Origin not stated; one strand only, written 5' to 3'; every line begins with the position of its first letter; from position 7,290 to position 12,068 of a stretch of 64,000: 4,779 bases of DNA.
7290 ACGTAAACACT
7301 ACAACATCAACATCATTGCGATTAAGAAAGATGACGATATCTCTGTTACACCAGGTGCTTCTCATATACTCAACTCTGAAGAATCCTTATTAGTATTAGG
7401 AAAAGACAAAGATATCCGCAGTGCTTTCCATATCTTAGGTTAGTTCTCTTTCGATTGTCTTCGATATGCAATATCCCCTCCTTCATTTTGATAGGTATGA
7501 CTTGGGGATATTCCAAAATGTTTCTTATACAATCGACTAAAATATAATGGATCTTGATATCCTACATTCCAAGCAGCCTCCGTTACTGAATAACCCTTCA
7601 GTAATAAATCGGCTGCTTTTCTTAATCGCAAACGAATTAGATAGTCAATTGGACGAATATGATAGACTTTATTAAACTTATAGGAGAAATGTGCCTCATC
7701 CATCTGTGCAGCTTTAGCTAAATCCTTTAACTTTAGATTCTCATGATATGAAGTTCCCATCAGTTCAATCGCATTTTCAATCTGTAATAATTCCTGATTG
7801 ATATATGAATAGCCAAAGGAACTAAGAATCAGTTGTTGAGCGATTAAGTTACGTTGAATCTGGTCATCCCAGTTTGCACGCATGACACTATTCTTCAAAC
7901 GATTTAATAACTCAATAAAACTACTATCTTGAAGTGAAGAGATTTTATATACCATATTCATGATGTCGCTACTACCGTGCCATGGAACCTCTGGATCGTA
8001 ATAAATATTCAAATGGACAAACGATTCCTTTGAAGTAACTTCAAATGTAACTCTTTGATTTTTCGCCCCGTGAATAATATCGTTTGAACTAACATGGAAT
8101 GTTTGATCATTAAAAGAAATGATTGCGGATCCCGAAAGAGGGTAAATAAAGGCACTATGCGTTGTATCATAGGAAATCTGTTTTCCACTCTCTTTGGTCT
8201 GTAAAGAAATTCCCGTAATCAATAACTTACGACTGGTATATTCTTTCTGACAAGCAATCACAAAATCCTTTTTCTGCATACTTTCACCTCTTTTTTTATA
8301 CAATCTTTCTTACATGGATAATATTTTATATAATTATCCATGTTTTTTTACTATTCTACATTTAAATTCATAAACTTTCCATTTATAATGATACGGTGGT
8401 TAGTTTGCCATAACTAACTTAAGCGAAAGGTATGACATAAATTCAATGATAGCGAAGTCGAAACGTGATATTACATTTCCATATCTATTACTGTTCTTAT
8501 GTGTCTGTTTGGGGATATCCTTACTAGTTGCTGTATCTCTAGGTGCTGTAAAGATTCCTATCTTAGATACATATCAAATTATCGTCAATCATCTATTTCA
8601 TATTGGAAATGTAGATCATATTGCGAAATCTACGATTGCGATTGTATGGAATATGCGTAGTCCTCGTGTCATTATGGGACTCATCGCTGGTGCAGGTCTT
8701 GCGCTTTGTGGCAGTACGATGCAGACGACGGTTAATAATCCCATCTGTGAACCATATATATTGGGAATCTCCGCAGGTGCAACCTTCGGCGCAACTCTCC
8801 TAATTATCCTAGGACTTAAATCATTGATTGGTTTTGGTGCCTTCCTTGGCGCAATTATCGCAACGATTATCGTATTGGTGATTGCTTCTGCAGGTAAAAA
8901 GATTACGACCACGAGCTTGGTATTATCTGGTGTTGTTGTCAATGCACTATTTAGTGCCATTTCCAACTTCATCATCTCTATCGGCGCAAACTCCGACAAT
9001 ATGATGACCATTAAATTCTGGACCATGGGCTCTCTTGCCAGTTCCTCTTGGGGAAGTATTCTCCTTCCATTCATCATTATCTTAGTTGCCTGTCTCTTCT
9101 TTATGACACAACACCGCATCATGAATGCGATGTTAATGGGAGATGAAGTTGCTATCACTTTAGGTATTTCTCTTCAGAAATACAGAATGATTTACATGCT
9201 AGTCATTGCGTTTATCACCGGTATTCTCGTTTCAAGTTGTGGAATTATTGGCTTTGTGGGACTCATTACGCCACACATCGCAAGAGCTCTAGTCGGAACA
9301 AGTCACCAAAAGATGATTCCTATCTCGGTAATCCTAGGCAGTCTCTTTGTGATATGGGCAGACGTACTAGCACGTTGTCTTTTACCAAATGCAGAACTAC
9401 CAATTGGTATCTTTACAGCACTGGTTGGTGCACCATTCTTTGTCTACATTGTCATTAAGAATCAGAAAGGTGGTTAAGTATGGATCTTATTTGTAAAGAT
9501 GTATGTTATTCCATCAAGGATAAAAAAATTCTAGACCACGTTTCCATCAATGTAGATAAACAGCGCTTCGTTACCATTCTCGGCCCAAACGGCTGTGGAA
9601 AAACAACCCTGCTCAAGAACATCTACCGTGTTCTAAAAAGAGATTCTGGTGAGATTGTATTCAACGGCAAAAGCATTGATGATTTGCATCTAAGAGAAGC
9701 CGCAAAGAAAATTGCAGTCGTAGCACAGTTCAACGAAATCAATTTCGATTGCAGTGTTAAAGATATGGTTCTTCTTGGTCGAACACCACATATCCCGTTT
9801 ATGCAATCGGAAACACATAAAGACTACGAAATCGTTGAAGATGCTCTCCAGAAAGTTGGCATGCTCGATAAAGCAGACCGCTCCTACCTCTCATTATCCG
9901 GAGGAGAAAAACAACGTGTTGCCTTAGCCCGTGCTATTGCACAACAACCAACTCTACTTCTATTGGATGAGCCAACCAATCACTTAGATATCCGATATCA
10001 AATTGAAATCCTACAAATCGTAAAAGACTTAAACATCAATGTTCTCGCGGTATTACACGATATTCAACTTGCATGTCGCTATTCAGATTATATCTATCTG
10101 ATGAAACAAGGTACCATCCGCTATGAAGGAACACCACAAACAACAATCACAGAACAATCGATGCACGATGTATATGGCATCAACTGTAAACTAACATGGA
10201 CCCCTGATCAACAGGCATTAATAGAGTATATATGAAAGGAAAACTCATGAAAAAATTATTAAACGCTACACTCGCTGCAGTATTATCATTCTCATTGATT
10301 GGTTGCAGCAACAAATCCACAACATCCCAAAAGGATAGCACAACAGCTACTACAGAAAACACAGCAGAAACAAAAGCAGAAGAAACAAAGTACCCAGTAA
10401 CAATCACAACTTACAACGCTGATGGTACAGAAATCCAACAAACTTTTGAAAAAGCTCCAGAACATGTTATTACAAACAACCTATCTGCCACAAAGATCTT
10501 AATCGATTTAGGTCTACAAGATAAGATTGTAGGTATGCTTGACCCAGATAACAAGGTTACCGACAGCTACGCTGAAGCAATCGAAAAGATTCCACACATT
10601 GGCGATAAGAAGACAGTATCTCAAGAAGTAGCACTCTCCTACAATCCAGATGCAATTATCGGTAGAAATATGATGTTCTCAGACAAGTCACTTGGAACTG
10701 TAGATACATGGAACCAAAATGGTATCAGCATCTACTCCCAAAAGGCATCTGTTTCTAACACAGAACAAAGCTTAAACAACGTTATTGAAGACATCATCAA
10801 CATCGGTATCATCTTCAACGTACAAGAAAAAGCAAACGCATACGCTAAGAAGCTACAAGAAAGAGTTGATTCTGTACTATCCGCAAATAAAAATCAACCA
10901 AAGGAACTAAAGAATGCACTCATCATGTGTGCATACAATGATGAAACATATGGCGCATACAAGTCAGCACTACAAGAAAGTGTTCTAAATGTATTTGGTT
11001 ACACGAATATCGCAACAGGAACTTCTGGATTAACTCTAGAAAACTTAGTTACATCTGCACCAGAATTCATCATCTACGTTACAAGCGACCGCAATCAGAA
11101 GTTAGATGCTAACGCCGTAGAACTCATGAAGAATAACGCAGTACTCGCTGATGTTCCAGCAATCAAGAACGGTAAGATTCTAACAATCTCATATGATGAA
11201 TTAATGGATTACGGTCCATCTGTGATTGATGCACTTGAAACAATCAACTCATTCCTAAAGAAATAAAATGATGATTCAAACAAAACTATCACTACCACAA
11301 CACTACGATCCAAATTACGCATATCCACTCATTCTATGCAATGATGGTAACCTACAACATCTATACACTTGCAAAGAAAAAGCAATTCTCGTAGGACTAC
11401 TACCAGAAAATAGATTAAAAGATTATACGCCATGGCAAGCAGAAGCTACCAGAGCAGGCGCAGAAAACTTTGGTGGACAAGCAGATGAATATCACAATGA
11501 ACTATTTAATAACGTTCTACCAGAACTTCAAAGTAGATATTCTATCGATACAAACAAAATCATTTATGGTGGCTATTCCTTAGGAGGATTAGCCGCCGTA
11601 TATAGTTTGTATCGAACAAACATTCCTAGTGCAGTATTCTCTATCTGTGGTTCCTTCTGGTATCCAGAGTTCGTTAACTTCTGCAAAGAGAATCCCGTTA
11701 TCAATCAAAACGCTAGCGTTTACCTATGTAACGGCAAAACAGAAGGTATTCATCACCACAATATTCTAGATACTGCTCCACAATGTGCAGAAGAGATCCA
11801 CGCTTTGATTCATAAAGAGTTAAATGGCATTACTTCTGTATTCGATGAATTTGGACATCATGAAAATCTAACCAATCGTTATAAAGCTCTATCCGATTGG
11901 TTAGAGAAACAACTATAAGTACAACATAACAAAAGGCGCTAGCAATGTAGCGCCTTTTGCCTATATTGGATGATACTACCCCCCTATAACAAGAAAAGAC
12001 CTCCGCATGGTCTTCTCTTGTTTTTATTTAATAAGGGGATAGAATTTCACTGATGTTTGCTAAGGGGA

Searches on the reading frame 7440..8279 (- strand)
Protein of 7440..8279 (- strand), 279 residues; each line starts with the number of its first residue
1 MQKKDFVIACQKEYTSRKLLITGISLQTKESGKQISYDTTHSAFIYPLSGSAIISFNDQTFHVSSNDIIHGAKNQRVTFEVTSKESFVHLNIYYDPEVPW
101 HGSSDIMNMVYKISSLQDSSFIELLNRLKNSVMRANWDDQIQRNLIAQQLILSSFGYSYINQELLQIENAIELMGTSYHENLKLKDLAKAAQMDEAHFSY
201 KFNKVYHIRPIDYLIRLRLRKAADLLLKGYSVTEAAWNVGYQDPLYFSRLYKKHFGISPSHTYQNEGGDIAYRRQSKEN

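Call 67: search_protein_families(library=pfam, proteins=[window:7440-8279:-], max_evalue=0.001)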
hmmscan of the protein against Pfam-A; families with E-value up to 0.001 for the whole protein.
window:7440-8279:- (279 aa): 3 families
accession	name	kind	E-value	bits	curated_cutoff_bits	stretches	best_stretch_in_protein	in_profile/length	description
PF12833.13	HTH_18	-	4e-21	75.5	33.6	1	187-262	1-77/80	Helix-turn-helix domain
PF00165.29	HTH_AraC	-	7.9e-13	48.6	26.6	1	229-260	8-38/42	Bacterial regulatory helix-turn-helix proteins, AraC family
PF02311.25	AraC_binding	-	9.4e-06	25.8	21.1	1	44-151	26-135/135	AraC-like ligand binding domain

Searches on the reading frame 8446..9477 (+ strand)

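Call 67: search_protein_families(library=pfam, proteins=[window:8446-9477:+], max_evalue=0.001)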
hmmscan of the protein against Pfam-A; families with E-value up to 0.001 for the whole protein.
window:8446-9477:+ (343 aa): 1 family
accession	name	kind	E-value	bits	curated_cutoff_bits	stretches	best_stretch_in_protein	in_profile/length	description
PF01032.23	FecCD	-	3.3e-86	289.6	26.5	1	23-338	3-311/311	FecCD transport family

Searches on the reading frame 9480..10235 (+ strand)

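Call 67: search_protein_families(library=pfam, proteins=[window:9480-10235:+], max_evalue=0.001)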
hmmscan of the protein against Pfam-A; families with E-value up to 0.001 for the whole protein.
window:9480-10235:+ (251 aa): 16 families
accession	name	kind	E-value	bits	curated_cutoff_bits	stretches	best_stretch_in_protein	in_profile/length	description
PF00005.33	ABC_tran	-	4.8e-35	121.6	25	1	18-167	1-137/137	ABC transporter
PF13304.12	AAA_21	-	2e-10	41.7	27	1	131-185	230-287/304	AAA domain, putative AbiEii toxin, Type IV TA system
PF02463.25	SMC_N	-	9.4e-09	35.5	40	1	20-185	17-187/220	RecF/RecN/SMC N terminal domain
PF13175.12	AAA_15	-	3.8e-06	27.2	32.1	1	18-87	14-91/374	AAA ATPase domain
PF13173.12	AAA_14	-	2.5e-05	24.7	27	1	28-75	2-49/129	AAA domain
PF01637.24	ATPase_2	-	3.2e-05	24.3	33.2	1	26-61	18-53/225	ATPase domain predominantly from Archaea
PF00931.28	NB-ARC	-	3.5e-05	23.6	23.5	1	16-163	7-107/248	NB-ARC domain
PF20720.3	nSTAND3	-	6.9e-05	23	27.2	1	25-70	14-58/155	Novel STAND NTPase 3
PF25199.1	nSTAND_NTPase5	-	0.00018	21.8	34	0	15-63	26-76/145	Novel STAND NTPase 5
PF13476.12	AAA_23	-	0.00031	21.9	27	1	17-48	9-39/201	AAA domain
PF13191.12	AAA_16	-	0.00032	21.7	32.6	1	28-84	24-82/167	AAA ATPase domain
PF13604.12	AAA_30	-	0.00045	20.4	27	0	26-191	16-122/191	AAA domain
PF13555.12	AAA_29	-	0.00053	20.1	27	0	19-64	13-57/61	P-loop containing region of AAA domain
PF19993.5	DO-GTPase2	-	0.00056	20.1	27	0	29-65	1-37/226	Double-GTPase 2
PF13245.12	AAA_19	-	0.00064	20.3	25.1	0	27-191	10-123/134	AAA domain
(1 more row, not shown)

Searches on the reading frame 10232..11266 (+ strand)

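Call 67: search_protein_families(library=pfam, proteins=[window:10232-11266:+], max_evalue=0.001)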
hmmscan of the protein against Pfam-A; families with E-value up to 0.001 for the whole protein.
window:10232-11266:+ (344 aa): 1 family
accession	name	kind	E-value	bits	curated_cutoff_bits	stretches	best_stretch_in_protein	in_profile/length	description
PF01497.23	Peripla_BP_2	-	8.9e-17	61.7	27.5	1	80-319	2-231/235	Periplasmic binding protein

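Call 76: search_protein_families(library=ncbifam, proteins=[window:10232-11266:+], max_evalue=0.0001)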
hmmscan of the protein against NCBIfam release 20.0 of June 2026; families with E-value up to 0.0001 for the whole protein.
window:10232-11266:+ (344 aa): 8 families
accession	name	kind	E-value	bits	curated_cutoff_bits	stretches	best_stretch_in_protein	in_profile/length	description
TIGR03868.1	F420-O_ABCperi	hypoth_equivalog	5.9e-23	81.5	392.4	1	65-322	6-265/287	putative F420-0 ABC transporter substrate-binding protein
TIGR04281.1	peripla_PGF_1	equivalog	1.6e-20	73.5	325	1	53-340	2-262/330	PGF-CTERM-anchored ABC transporter substrate-binding protein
NF052484.1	sider_BP_EitA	equivalog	3e-14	52.9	640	1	45-319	10-300/328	siderophore ABC transporter substrate-binding protein EitA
NF047879.1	catechol_SstD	exception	6.9e-13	48.3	450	1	13-319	7-316/343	ferrated catecholamine ABC transporter substrate-binding lipoprotein SstD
TIGR03659.1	IsdE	equivalog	1.2e-07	31.2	298.65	1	7-320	1-268/292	heme ABC transporter substrate-binding protein IsdE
NF010649.0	PRK14048.1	equivalog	7.6e-06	25.3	374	1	116-281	97-267/374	ferrichrome/ferrioxamine B periplasmic transporter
NF050142.1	PG1828_fam_lipo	equivalog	2.7e-05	24.8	50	1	6-49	1-45/59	PG1828 family lipoprotein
NF033216.1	lipo_YgdI_YgdR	subfamily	6.2e-05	22.8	42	0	7-51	1-45/71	YgdI/YgdR family lipoprotein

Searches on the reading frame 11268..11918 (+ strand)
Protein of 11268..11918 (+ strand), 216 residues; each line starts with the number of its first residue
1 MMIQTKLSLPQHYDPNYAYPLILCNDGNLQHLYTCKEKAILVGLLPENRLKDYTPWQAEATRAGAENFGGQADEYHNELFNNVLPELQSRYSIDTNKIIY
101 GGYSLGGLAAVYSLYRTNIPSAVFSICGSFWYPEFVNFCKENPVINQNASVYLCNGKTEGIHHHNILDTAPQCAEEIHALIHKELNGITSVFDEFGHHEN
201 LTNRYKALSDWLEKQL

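Call 67: search_protein_families(library=pfam, proteins=[window:11268-11918:+], max_evalue=0.001)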
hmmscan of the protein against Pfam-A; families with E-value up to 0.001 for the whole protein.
window:11268-11918:+ (216 aa): 1 family
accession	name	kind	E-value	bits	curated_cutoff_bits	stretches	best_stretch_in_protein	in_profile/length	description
PF00756.26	Esterase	-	2.3e-10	41.1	22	1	5-175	10-214/251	Putative esterase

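Call 76: search_protein_families(library=ncbifam, proteins=[window:11268-11918:+], max_evalue=0.0001)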
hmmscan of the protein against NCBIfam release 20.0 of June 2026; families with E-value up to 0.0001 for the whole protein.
window:11268-11918:+ (216 aa): 1 family
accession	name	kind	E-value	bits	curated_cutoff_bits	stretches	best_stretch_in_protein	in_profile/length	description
NF007758.0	PRK10439.1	equivalog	7.1e-06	25.2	222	1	75-144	269-332/418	enterochelin esterase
